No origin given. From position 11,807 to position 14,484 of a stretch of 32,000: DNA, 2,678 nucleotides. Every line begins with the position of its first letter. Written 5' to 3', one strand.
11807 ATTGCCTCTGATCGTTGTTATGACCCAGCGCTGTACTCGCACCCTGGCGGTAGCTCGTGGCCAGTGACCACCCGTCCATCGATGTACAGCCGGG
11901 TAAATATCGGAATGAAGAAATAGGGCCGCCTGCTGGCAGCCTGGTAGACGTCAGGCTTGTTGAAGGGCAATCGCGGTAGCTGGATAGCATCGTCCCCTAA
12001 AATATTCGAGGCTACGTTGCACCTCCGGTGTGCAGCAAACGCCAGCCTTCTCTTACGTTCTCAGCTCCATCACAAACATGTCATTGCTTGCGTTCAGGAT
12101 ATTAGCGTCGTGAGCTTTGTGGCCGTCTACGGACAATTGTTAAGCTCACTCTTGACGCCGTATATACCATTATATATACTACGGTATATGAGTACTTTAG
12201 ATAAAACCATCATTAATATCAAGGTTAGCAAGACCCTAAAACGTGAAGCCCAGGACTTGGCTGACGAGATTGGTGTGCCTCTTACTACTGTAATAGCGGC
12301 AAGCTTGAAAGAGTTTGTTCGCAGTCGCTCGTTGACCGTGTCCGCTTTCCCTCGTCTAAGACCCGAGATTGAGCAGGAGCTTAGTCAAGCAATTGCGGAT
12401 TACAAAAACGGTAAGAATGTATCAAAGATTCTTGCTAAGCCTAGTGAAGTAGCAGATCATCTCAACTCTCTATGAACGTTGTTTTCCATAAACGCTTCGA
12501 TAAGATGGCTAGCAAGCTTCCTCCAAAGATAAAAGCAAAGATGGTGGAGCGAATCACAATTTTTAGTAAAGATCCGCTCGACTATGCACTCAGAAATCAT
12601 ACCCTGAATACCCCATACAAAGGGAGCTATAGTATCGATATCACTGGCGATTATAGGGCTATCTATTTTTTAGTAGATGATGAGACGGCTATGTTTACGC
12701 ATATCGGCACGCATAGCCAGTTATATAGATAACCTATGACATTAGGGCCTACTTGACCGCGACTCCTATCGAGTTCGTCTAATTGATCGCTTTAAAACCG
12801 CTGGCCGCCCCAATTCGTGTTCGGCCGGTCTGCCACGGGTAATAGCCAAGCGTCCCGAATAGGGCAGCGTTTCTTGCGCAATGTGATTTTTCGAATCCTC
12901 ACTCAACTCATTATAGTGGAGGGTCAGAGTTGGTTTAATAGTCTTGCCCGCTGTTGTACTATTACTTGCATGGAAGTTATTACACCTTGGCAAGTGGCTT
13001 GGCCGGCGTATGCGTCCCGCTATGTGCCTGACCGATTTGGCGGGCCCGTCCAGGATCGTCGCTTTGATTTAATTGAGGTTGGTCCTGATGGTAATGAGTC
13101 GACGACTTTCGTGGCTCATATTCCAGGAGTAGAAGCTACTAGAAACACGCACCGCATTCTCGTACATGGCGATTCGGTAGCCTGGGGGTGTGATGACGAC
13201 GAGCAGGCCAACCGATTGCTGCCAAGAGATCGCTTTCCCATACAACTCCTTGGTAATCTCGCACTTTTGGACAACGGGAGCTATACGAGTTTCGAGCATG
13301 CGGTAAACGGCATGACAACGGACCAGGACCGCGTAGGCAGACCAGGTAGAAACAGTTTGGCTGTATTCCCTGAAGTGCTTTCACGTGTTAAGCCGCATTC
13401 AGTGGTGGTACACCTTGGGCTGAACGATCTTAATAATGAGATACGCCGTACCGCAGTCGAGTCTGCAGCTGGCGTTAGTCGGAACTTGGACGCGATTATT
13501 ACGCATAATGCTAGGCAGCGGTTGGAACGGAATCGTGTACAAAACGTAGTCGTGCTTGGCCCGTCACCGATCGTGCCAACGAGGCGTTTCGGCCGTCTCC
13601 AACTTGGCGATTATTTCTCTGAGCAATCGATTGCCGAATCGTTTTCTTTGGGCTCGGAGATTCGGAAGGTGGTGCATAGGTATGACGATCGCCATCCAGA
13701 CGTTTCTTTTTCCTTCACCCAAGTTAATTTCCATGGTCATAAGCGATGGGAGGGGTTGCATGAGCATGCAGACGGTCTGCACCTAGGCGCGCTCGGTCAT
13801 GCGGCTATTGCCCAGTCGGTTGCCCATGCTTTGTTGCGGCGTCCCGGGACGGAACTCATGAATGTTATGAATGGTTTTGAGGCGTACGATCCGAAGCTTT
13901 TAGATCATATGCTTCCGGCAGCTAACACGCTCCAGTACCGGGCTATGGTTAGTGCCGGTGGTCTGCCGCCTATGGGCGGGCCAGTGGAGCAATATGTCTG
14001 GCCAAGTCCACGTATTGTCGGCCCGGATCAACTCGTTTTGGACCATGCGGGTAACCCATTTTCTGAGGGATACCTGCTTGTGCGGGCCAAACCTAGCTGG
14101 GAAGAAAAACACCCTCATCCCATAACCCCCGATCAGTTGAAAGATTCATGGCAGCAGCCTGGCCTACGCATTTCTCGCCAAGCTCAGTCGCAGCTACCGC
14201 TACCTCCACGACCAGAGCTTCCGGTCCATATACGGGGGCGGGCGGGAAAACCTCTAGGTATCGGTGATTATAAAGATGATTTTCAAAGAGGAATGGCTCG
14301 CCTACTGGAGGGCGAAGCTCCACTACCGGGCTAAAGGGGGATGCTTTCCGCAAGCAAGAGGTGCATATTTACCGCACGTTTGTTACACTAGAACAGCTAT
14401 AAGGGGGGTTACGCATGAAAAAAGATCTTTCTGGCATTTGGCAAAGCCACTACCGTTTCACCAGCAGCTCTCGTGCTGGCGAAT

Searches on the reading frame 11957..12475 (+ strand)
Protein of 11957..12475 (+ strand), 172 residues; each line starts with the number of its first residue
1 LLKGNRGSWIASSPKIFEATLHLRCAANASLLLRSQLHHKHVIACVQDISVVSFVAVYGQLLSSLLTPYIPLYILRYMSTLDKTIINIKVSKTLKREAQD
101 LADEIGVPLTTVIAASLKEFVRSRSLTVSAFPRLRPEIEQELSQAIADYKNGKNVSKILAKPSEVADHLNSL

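Call 8: search_protein_families(library=pfam, proteins=[window:11957-12475:+], max_evalue=0.001)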
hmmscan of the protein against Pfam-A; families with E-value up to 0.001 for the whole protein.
window:11957-12475:+ (172 aa): 0 families

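Call 82: search_protein_families(library=padloc, proteins=[window:11957-12475:+], max_evalue=0.001)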
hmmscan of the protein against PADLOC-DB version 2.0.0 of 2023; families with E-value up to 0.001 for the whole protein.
window:11957-12475:+ (172 aa): 0 families

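Call 83: search_protein_families(library=phrogs, proteins=[window:11957-12475:+], max_evalue=0.001)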
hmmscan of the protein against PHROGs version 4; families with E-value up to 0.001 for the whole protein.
window:11957-12475:+ (172 aa): 1 family
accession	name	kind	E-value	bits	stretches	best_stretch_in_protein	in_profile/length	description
phrog_2737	-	unknown function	2.6e-07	31.5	1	83-167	4-78/86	-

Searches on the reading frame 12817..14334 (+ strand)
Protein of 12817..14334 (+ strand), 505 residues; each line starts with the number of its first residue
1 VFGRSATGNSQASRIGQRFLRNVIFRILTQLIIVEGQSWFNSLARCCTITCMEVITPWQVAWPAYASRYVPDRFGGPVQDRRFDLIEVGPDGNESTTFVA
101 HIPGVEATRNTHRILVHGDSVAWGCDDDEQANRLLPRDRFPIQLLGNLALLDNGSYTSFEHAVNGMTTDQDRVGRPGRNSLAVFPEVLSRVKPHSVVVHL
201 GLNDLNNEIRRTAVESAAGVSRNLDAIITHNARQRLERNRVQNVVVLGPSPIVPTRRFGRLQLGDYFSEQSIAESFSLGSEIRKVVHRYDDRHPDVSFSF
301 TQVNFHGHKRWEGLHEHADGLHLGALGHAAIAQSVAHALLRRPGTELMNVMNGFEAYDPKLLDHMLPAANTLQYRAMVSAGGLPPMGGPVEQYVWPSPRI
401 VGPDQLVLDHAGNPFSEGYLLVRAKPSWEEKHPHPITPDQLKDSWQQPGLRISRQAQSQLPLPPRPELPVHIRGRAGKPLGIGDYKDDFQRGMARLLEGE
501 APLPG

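Call 4: search_protein_families(library=pfam, proteins=[window:12817-14334:+], max_evalue=0.01)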
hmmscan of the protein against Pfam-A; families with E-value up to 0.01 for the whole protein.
window:12817-14334:+ (505 aa): 2 families
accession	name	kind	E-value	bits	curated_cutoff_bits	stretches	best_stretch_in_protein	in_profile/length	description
PF13472.12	Lipase_GDSL_2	-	3.4e-08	34.6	32.9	1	118-330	3-178/178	GDSL-like Lipase/Acylhydrolase family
PF00657.28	Lipase_GDSL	-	7e-08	33.3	23.6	1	118-334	5-207/208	GDSL-like Lipase/Acylhydrolase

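Call 5: search_protein_families(library=ncbifam, proteins=[window:12817-14334:+], max_evalue=0.01)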
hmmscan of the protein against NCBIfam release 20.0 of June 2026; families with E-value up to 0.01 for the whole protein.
window:12817-14334:+ (505 aa): 0 families

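Call 82: search_protein_families(library=padloc, proteins=[window:12970-14334:+], max_evalue=0.001)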
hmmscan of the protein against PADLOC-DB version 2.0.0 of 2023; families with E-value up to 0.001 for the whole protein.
window:12970-14334:+ (454 aa): 0 families

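Call 83: search_protein_families(library=phrogs, proteins=[window:12970-14334:+], max_evalue=0.001)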
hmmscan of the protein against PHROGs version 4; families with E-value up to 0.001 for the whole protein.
window:12970-14334:+ (454 aa): 0 families
